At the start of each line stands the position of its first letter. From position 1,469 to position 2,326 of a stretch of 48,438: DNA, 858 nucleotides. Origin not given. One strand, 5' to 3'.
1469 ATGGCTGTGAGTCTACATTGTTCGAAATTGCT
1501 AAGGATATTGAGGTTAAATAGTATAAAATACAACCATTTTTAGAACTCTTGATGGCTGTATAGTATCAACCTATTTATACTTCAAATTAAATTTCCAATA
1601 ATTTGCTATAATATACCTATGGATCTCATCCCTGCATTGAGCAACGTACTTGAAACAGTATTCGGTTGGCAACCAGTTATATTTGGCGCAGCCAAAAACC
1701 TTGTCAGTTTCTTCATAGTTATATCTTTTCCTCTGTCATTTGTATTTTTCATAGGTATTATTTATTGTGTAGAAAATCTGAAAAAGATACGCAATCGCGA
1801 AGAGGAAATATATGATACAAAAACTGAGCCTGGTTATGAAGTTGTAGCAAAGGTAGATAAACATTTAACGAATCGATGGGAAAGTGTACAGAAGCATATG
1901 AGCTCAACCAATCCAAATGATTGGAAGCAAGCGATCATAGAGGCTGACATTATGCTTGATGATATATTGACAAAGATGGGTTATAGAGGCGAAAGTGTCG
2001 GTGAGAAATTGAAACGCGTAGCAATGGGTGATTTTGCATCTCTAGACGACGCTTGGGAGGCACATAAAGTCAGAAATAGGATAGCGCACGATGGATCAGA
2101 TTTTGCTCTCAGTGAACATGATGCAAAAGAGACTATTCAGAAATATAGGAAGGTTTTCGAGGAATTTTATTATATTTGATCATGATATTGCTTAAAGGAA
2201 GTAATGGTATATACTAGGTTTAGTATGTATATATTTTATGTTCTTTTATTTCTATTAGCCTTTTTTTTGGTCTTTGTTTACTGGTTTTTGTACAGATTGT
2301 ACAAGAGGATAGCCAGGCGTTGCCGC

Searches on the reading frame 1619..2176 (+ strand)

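Call 54: search_protein_families(library=pfam, proteins=[window:1619-2176:+], max_evalue=0.001)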
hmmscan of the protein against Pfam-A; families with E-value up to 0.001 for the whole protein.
window:1619-2176:+ (186 aa): 0 families

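Call 57: search_protein_families(library=ncbifam, proteins=[window:1619-2176:+], max_evalue=0.1)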
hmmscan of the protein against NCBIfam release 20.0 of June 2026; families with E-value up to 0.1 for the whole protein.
window:1619-2176:+ (186 aa): 1 family
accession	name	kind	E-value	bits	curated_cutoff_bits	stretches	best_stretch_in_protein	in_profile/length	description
NF002645.0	PRK02318.1-1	equivalog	0.002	17.4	389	1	44-113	15-86/368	mannitol-1-phosphate 5-dehydrogenase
